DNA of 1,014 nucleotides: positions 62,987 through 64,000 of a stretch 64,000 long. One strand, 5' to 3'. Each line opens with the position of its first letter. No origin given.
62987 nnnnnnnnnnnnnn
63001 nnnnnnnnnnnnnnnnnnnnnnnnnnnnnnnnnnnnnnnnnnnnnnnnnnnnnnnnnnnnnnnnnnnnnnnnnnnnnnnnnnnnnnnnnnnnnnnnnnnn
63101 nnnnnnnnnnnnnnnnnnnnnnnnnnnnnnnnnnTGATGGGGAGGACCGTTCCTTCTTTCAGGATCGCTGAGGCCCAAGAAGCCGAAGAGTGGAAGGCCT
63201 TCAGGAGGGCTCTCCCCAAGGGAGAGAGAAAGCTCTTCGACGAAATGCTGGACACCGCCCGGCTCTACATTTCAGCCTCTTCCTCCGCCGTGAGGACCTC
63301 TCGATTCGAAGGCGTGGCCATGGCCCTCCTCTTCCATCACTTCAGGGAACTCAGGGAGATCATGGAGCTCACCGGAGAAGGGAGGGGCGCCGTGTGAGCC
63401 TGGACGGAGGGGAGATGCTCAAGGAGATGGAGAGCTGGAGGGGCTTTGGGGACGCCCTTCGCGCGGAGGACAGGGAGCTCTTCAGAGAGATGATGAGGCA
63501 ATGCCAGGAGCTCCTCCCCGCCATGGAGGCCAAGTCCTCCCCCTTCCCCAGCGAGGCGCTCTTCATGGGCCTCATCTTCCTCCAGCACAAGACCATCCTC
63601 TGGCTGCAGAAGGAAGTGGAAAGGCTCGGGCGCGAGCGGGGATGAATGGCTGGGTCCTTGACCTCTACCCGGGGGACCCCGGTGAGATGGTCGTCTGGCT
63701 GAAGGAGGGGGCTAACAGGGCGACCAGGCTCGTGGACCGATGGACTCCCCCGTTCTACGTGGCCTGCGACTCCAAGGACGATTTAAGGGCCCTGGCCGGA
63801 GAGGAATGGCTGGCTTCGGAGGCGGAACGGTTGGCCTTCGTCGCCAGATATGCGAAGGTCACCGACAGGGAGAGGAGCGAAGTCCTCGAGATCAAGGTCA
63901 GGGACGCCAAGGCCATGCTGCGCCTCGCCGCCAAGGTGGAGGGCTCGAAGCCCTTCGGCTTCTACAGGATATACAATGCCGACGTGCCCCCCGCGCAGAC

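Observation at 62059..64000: Translationally coupled module: Zn-ribbon / inactivated RecA-fold protein, two paralogous small proteins and a family B DNA polymerase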

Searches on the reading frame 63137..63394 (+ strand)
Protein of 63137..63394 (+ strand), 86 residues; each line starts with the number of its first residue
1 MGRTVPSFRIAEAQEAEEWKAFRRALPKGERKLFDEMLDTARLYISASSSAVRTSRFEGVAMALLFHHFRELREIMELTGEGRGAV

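Call 3: search_protein_families(library=pfam, proteins=[window:63137-63394:+], max_evalue=1)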
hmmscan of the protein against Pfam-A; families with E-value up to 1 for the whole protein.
window:63137-63394:+ (86 aa): 0 families

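Call 4: search_protein_families(library=ncbifam, proteins=[window:63137-63394:+], max_evalue=1)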
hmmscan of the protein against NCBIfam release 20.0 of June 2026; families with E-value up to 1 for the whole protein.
window:63137-63394:+ (86 aa): 0 families

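Call 5: find_encoding_contigs(protein=window:63137-63394:+, flank=10000, max_places=10)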
Protein window:63137-63394:+ (86 aa): no gene with exactly this product is on record in the collection.
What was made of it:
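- Tried and rejected: Exact-sequence look-up of gene 2 found nothing in the contig collection (call 5).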

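Call 43: find_homologous_proteins(query=A2, max_evalue=0.001)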
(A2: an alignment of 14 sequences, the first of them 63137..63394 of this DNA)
Query A2 (14 sequences) (86 aa, profile of the alignment): 2964 proteins with E <= 0.001 among 4112 candidates; the best 120 are listed.
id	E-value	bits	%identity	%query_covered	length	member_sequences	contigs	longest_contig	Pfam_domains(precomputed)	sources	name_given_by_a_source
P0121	7.2e-45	169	67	99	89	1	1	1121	PF26485.1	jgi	jgi:hypothetical protein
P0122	9.8e-45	168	75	84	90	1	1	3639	PF26485.1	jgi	-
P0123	1.1e-44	168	74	84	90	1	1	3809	PF26485.1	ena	-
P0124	1.2e-44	168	75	84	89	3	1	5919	PF26485.1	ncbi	-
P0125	2.2e-44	167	76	84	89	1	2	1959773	PF26485.1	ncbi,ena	ncbi:MAG: hypothetical protein ACLQEQ_07400 [Nitrososphaerales archaeon]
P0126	2.7e-44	167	78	84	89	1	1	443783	PF26485.1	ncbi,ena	-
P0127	3.0e-44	167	67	99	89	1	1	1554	PF26485.1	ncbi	-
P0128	3.1e-44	167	69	97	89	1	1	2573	PF26485.1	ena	-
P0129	3.1e-44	167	75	84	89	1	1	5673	PF26485.1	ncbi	-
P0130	3.1e-44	167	70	97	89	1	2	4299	PF26485.1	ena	-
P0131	3.4e-44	166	68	94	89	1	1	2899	PF26485.1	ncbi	-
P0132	3.8e-44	166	70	97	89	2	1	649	PF26485.1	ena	-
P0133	3.9e-44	166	74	84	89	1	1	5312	PF26485.1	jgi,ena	jgi:hypothetical protein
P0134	3.9e-44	166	75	84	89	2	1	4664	PF26485.1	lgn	-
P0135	4.4e-44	166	69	97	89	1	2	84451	PF26485.1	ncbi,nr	ncbi:MAG: hypothetical protein OK438_05230 [Thaumarchaeota archaeon]|nr:hypothetical protein [Nitros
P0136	4.6e-44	166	74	81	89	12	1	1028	PF26485.1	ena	-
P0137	4.9e-44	166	74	94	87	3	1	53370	PF26485.1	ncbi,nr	ncbi:MAG: hypothetical protein LYZ66_04505 [Nitrososphaerales archaeon]|nr:hypothetical protein [Nit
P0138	5.0e-44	166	76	84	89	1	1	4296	PF26485.1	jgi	jgi:hypothetical protein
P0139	5.4e-44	166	71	97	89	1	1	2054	PF26485.1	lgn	-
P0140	5.6e-44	166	74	84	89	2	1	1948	PF26485.1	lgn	-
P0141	7.0e-44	165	75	84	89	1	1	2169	PF26485.1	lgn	-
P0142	7.1e-44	165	71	84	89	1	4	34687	PF26485.1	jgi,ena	jgi:hypothetical protein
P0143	7.5e-44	165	73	94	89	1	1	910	PF26485.1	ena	-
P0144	8.1e-44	165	75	84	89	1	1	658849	PF26485.1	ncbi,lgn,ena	-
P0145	8.2e-44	165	70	81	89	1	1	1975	PF26485.1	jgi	jgi:hypothetical protein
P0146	8.2e-44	165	68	94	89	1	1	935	PF26485.1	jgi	-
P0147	9.6e-44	165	71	84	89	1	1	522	PF26485.1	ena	-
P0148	9.7e-44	165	67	97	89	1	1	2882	PF26485.1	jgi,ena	jgi:hypothetical protein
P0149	1.0e-43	165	72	94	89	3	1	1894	PF26485.1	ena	-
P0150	1.2e-43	165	65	91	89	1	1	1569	PF26485.1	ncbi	-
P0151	1.2e-43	165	68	94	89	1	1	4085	PF26485.1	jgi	jgi:hypothetical protein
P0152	1.3e-43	165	71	84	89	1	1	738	PF26485.1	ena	-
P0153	1.3e-43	164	74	84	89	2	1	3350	PF26485.1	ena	-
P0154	1.5e-43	164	79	81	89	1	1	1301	PF26485.1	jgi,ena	-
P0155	1.5e-43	164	68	94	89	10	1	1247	PF26485.1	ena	-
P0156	1.6e-43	164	74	84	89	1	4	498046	PF26485.1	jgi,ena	jgi:hypothetical protein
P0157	2.0e-43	164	72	84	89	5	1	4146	PF26485.1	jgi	jgi:hypothetical protein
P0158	2.0e-43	164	64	97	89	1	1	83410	PF26485.1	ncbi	-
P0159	2.1e-43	164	68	99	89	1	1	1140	PF26485.1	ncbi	-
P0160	2.1e-43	164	76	84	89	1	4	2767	PF26485.1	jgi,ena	-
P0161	2.1e-43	164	74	88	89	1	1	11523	PF26485.1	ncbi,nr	ncbi:MAG: hypothetical protein HY297_05680 [Thaumarchaeota archaeon]|nr:hypothetical protein [Nitros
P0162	2.2e-43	164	68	94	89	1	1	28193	PF26485.1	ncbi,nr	ncbi:MAG TPA: hypothetical protein VGR56_04955 [Nitrososphaerales archaeon]|nr:hypothetical protein 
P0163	2.2e-43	164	68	94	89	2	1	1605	PF26485.1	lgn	-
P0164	2.2e-43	164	76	84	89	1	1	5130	PF26485.1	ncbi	-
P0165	2.5e-43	164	66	97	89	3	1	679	PF26485.1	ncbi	-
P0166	2.5e-43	164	72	84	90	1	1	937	PF26485.1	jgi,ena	-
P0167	2.5e-43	164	67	97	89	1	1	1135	PF26485.1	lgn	-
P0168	2.6e-43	164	65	94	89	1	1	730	PF26485.1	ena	-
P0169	2.6e-43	164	74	84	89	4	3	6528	PF26485.1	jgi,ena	-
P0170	2.8e-43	163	74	84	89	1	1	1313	PF26485.1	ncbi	-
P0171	2.9e-43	163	67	97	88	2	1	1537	PF26485.1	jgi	-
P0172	3.0e-43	163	67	97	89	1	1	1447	PF26485.1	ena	-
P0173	3.2e-43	163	68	94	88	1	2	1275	PF26485.1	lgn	-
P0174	3.4e-43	163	67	94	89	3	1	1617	PF26485.1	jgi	jgi:hypothetical protein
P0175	3.5e-43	163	72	97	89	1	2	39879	PF26485.1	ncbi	-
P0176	3.5e-43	163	67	94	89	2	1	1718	PF26485.1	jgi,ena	-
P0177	3.8e-43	163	72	84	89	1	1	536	PF26485.1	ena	-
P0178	3.8e-43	163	67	94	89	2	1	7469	PF26485.1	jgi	jgi:hypothetical protein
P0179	3.8e-43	163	69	97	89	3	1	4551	PF26485.1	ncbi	-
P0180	3.8e-43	163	68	94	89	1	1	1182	PF26485.1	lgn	-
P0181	4.0e-43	163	67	93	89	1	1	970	PF26485.1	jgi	jgi:hypothetical protein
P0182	4.4e-43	163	75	84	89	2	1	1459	PF26485.1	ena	-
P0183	4.5e-43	163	69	98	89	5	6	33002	PF26485.1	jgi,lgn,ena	jgi:hypothetical protein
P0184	5.1e-43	163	67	94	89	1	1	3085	PF26485.1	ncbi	-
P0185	5.3e-43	163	72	84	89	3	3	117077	PF26485.1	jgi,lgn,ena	-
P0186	5.5e-43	163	68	94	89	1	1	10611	PF26485.1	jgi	jgi:hypothetical protein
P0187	5.8e-43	162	72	84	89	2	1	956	PF26485.1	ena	-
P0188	6.0e-43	162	70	97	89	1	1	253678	PF26485.1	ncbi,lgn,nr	ncbi:MAG: hypothetical protein LYZ69_03465 [Nitrososphaerales archaeon]|nr:hypothetical protein [Nit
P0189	6.0e-43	162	72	84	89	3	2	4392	PF26485.1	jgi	jgi:hypothetical protein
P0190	6.5e-43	162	67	94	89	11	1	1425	PF26485.1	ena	-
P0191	6.5e-43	162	72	84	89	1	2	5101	PF26485.1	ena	-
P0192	6.6e-43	162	66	98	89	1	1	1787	PF26485.1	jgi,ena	-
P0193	6.7e-43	162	63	94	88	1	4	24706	PF26485.1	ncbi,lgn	-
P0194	7.0e-43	162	70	95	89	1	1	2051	PF26485.1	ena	-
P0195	7.0e-43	162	73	93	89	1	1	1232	PF26485.1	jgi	-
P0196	7.3e-43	162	74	84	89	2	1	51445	PF26485.1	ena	-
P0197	7.8e-43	162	69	94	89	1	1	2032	PF26485.1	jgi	jgi:hypothetical protein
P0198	8.3e-43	162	71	84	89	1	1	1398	PF26485.1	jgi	jgi:hypothetical protein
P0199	8.3e-43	162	75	84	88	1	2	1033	PF26485.1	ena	-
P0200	8.6e-43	162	78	84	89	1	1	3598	PF26485.1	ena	-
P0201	8.8e-43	162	67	94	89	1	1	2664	PF26485.1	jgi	jgi:hypothetical protein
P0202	9.0e-43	162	71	84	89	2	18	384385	PF26485.1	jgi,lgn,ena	jgi:hypothetical protein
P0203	9.1e-43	162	76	84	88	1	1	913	PF26485.1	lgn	-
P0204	9.3e-43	162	67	97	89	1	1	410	PF26485.1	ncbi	-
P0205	9.6e-43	162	74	84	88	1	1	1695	PF26485.1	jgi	jgi:hypothetical protein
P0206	9.9e-43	162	75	84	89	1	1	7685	PF26485.1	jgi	jgi:hypothetical protein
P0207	1.0e-42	162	74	84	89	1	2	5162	PF26485.1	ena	-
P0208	1.0e-42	162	71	84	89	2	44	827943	PF26485.1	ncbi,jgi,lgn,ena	jgi:hypothetical protein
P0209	1.1e-42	162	64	94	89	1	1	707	PF26485.1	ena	-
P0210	1.1e-42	162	71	84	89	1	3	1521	PF26485.1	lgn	-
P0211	1.1e-42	162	71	97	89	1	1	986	PF26485.1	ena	-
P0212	1.1e-42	162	71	84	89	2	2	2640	PF26485.1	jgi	jgi:hypothetical protein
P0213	1.2e-42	161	68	94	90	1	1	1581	PF26485.1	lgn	-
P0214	1.2e-42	161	68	88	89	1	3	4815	PF26485.1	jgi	jgi:hypothetical protein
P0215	1.3e-42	161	75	84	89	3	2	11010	PF26485.1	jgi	jgi:hypothetical protein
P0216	1.3e-42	161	63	94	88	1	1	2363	PF26485.1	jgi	jgi:hypothetical protein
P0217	1.4e-42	161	64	94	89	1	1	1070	PF26485.1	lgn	-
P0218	1.4e-42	161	74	84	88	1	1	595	PF26485.1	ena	-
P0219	1.5e-42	161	74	84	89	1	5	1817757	PF26485.1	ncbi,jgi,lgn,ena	-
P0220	1.5e-42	161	73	93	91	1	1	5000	PF26485.1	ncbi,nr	ncbi:MAG: hypothetical protein LYZ70_07665 [Nitrososphaerales archaeon]|nr:hypothetical protein [Nit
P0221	1.5e-42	161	68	88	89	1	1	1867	PF26485.1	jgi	-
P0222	1.6e-42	161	71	84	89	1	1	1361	PF26485.1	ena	-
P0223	1.6e-42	161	64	97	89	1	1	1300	PF26485.1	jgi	jgi:hypothetical protein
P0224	1.6e-42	161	63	94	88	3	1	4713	PF26485.1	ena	-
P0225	1.7e-42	161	74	84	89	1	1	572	PF26485.1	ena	-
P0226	1.7e-42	161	76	84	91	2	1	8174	PF26485.1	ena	-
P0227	1.7e-42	161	62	97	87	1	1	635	PF26485.1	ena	-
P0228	1.8e-42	161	75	84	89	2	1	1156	PF26485.1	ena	-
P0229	1.9e-42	161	74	84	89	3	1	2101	PF26485.1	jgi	jgi:hypothetical protein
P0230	2.0e-42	161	66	97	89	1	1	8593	PF26485.1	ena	-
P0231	2.0e-42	161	71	84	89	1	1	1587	PF26485.1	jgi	jgi:hypothetical protein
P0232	2.0e-42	161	65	97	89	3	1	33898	PF26485.1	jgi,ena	-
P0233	2.1e-42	161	71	84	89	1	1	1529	PF26485.1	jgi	jgi:hypothetical protein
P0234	2.2e-42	161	71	84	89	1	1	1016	PF26485.1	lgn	-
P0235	2.3e-42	161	64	94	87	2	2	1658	PF26485.1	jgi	jgi:hypothetical protein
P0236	2.3e-42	161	60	98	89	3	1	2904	PF26485.1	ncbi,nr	ncbi:MAG: hypothetical protein JRN24_03995 [Nitrososphaerota archaeon]|nr:hypothetical protein [Nitr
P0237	2.4e-42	160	65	92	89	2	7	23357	PF26485.1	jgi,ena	-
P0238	2.4e-42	160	63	98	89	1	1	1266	PF26485.1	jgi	jgi:hypothetical protein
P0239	2.5e-42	160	69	98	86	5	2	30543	PF26485.1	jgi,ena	-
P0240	2.5e-42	160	64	99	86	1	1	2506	PF26485.1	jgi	jgi:hypothetical protein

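Call 57: predict_structure(alignment_id=A3)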
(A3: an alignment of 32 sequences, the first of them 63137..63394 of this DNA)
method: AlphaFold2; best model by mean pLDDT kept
length: 86 residues; sequences in the alignment: 32
mean_pLDDT: 66.4   pTM: 0.45
mean pLDDT of the five models: 66.4, 65.8, 63.8, 62.3, 58.6
residues with pLDDT >= 90: 0; 70-90: 34; 50-70: 46; < 50: 6
segments of 3 or more residues with pLDDT < 50: none
pLDDT, mean of each block of 10 residues (from residue 1): 57 73 82 80 63 52 64 70 50
secondary structure, 60 per line:
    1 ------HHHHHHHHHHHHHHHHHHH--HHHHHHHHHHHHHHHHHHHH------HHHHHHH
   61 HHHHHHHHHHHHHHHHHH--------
elements in order: H7-25 H28-47 H54-78
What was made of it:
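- On PolB2 mutasome operon (iRadA-PPB2-PolB2): AF2 predicts three helices (call 57).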

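Call 61: fold_search(model_id=the predicted structure, library=pdb)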
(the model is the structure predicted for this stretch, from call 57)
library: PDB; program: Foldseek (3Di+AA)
matches with E <= 10: 7; with E <= 0.001: 0
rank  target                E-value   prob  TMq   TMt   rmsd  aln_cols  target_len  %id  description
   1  7f7p_A                5.0e+00  0.10  0.37  0.34   8.4        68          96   19  AcrIIC4 (released 2022-05-25)
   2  3kur_C                7.5e+00  0.06  0.31  0.35   8.6        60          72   12  Crystal structure of the MLLE domain of poly(A)-binding protein (released 2010-02-09)
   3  6p7u_D                8.1e+00  0.06  0.34  0.08  13.8        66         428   23  CRYSTAL STRUCTURE OF THE CARBOXYLTRANSFERASE SUBUNIT OF ACC (ACCD6) IN COMPLEX WITH INHIBITOR QUIZALOFOP-P FROM MYCOBA (released 2020-06-10)
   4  7mqa_LJ               8.6e+00  0.04  0.33  0.07  13.7        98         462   12  Cryo-EM structure of the human SSU processome, state post-A1 (released 2021-09-22)
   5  1sg7_MODEL_1_A        9.2e+00  0.06  0.33  0.37   3.4        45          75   18  NMR solution structure of the putative cation transport regulator ChaB (released 2005-03-08)
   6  4rdx_A                9.2e+00  0.02  0.27  0.08  14.5        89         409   16  Structure of histidinyl-tRNA synthetase in complex with tRNA(His) (released 2015-03-25)
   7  6p7u_A                9.9e+00  0.06  0.35  0.08  13.7        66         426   23  CRYSTAL STRUCTURE OF THE CARBOXYLTRANSFERASE SUBUNIT OF ACC (ACCD6) IN COMPLEX WITH INHIBITOR QUIZALOFOP-P FROM MYCOBA (released 2020-06-10)
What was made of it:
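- On PolB2 mutasome operon (iRadA-PPB2-PolB2): Foldseek against the PDB gave no match with E below 5 (calls 57, 61).
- My PPB2a monomer model is of low confidence (pLDDT 66), and Foldseek found no match, so the reported similarity to sigma-factor N-terminal domains was not reproduced (calls 57, 61).
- Tried and rejected: The AF2 monomer of PPB2a was of low confidence, and Foldseek found nothing (calls 57, 61).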

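Call 74: search_solved_structures(query=A2, max_evalue=10)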
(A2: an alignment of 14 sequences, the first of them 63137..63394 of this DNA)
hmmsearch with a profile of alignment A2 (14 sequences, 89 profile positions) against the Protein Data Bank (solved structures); distinct sequences matched with E-value up to 10: 2.
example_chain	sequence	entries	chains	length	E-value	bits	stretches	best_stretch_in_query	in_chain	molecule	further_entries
1vlv_A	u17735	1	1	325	0.42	13.8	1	51-74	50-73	Ornithine carbamoyltransferase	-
2wya_A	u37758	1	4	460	0.91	12.7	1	20-69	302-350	HYDROXYMETHYLGLUTARYL-COA SYNTHASE, MITOCHONDRIAL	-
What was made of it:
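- On Sulfolobus PolB1 holoenzyme (PolB1-PBP1-PBP2): A PPB2 profile finds no PDB chain (call 74).
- Closest known: Sulfolobus PolB1-PBP1-PBP2 replicative holoenzyme. Different: No sequence similarity was detected between PPB2 and any solved structure (call 74).
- A PPB2 profile finds no solved structure at all in the PDB, even at E up to 10 (call 74).
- Tried and rejected: A PPB2 profile against PDB sequences found nothing either (call 74).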

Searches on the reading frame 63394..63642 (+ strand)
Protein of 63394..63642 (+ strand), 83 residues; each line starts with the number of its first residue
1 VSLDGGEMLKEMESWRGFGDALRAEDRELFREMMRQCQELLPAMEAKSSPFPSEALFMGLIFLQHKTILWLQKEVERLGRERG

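Call 3: search_protein_families(library=pfam, proteins=[window:63394-63642:+], max_evalue=1)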
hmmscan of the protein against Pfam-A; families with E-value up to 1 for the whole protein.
window:63394-63642:+ (83 aa): 1 family
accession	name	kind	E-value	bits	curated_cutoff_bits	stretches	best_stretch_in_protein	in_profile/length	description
PF08938.16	HBS1_N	-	0.22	12.3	26.4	1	13-47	15-43/78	HBS1 N-terminus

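Call 4: search_protein_families(library=ncbifam, proteins=[window:63394-63642:+], max_evalue=1)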
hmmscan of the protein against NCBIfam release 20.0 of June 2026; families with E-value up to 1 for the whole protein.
window:63394-63642:+ (83 aa): 1 family
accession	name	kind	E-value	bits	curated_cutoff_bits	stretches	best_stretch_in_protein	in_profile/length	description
NF008672.1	PRK11677.1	equivalog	0.057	13.3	150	1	20-54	64-98/133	Z-ring associated protein ZapG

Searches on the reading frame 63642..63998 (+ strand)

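Call 3: search_protein_families(library=pfam, proteins=[window:63642-63998:+], max_evalue=1)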
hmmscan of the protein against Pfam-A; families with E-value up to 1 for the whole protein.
window:63642-63998:+ (119 aa): 1 family
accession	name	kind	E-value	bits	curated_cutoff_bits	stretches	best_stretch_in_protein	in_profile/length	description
PF11150.13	DUF2927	-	0.22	12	26.2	1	23-98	17-93/206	Protein of unknown function (DUF2927)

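Call 4: search_protein_families(library=ncbifam, proteins=[window:63642-63998:+], max_evalue=1)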
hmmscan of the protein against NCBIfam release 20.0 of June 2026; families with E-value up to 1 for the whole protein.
window:63642-63998:+ (119 aa): 1 family
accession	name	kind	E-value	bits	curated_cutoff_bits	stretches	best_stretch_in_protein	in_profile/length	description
NF004418.0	PRK05761.1-4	subfamily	0.0023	16.2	692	1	12-115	9-116/717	type B DNA-directed DNA polymerase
